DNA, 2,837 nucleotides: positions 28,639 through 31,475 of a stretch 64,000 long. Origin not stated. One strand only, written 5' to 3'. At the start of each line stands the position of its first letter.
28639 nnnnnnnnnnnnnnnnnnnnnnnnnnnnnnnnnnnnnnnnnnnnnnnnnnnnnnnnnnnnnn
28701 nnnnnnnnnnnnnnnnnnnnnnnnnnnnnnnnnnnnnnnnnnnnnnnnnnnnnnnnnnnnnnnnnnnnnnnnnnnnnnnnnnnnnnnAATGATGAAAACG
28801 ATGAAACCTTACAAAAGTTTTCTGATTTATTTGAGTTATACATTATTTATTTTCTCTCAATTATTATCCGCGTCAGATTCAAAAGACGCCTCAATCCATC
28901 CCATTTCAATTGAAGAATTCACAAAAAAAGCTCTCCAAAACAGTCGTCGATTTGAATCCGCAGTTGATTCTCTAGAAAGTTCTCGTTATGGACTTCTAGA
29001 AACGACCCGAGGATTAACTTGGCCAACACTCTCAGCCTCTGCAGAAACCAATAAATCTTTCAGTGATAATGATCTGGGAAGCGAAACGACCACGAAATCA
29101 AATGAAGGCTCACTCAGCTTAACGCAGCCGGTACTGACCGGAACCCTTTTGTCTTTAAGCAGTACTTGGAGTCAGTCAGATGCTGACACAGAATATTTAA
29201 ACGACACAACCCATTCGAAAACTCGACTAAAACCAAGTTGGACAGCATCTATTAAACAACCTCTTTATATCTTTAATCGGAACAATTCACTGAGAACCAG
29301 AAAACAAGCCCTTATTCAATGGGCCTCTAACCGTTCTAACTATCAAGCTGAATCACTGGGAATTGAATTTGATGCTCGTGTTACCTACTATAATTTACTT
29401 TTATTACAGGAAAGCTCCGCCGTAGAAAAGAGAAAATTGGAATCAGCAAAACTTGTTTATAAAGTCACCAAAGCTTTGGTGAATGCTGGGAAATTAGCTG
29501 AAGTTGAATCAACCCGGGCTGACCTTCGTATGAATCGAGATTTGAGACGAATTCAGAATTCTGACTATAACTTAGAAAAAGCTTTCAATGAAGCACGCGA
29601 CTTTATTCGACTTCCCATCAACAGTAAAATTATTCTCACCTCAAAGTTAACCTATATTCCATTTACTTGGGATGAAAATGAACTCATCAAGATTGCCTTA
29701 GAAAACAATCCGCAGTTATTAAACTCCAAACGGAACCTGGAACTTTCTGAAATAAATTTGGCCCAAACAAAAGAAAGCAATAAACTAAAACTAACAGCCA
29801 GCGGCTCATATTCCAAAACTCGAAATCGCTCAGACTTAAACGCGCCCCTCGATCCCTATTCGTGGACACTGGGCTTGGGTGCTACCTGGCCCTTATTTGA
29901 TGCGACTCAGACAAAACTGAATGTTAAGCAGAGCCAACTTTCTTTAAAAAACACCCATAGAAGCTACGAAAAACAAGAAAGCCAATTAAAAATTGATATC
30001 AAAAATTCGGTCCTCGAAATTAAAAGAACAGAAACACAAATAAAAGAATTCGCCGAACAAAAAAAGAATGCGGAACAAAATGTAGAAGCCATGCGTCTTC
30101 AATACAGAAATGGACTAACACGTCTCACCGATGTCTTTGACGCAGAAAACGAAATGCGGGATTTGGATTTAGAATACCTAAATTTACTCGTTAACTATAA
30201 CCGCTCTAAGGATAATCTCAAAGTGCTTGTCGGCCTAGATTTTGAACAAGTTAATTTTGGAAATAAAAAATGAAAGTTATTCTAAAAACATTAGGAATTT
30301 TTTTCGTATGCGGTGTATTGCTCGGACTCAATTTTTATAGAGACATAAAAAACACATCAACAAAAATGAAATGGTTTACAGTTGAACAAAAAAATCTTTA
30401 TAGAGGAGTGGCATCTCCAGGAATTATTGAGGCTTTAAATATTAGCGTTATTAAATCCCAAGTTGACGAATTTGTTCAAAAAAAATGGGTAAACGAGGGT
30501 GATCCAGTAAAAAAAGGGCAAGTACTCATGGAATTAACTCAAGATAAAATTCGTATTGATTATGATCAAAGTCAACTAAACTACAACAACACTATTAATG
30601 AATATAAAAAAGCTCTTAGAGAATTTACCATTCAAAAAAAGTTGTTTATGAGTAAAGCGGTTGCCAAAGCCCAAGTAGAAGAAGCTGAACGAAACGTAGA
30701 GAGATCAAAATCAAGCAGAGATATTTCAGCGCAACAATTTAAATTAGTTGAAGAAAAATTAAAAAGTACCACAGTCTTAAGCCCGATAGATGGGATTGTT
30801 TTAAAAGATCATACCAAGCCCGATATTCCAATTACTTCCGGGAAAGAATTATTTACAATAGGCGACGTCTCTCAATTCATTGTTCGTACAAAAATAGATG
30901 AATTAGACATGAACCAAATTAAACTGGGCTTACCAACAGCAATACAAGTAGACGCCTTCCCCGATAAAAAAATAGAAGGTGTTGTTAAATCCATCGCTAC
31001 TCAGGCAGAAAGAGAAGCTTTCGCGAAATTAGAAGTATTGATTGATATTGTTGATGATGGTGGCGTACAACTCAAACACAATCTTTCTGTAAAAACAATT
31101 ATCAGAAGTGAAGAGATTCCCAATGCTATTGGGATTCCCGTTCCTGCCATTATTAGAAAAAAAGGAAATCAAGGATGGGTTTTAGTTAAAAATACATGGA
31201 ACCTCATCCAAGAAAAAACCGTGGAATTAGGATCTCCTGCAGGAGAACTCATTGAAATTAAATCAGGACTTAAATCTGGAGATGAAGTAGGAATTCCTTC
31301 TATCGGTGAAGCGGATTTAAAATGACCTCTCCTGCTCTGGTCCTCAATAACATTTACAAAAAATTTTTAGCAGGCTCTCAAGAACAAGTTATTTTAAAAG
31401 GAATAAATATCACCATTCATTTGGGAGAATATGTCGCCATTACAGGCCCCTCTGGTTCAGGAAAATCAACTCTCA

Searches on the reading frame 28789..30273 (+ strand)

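Call 47: search_protein_families(library=pfam, proteins=[window:28789-30273:+], max_evalue=0.001)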
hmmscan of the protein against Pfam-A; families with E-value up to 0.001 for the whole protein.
window:28789-30273:+ (494 aa): 1 family
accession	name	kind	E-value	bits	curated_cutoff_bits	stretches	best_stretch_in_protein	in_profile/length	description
PF02321.23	OEP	-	8.4e-43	146.8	22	3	297-482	2-187/187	Outer membrane efflux protein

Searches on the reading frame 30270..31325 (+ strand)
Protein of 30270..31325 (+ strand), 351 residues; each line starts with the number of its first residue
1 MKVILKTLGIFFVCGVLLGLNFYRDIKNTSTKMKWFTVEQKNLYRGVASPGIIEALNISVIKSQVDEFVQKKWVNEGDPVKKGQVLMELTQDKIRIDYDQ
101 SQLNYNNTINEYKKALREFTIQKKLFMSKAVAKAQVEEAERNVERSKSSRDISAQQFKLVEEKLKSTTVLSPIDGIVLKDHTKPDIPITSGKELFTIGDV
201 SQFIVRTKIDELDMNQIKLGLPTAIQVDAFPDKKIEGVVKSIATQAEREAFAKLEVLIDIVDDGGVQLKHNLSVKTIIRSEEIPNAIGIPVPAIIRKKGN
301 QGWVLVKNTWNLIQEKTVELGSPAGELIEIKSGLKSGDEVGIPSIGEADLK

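Call 47: search_protein_families(library=pfam, proteins=[window:30270-31325:+], max_evalue=0.001)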
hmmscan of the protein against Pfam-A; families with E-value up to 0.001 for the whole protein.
window:30270-31325:+ (351 aa): 3 families
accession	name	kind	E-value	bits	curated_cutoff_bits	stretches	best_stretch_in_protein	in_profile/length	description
PF16576.10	HlyD_D23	-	3.2e-17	63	30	1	57-248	18-190/214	Barrel-sandwich domain of CusB or HlyD membrane-fusion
PF13437.12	HlyD_3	-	2.4e-16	60.8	22.2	1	168-256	1-91/106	HlyD family secretion protein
PF13533.13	Biotin_lipoyl_2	-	0.00038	20.7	29.8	0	74-90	16-32/32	Biotin-lipoyl like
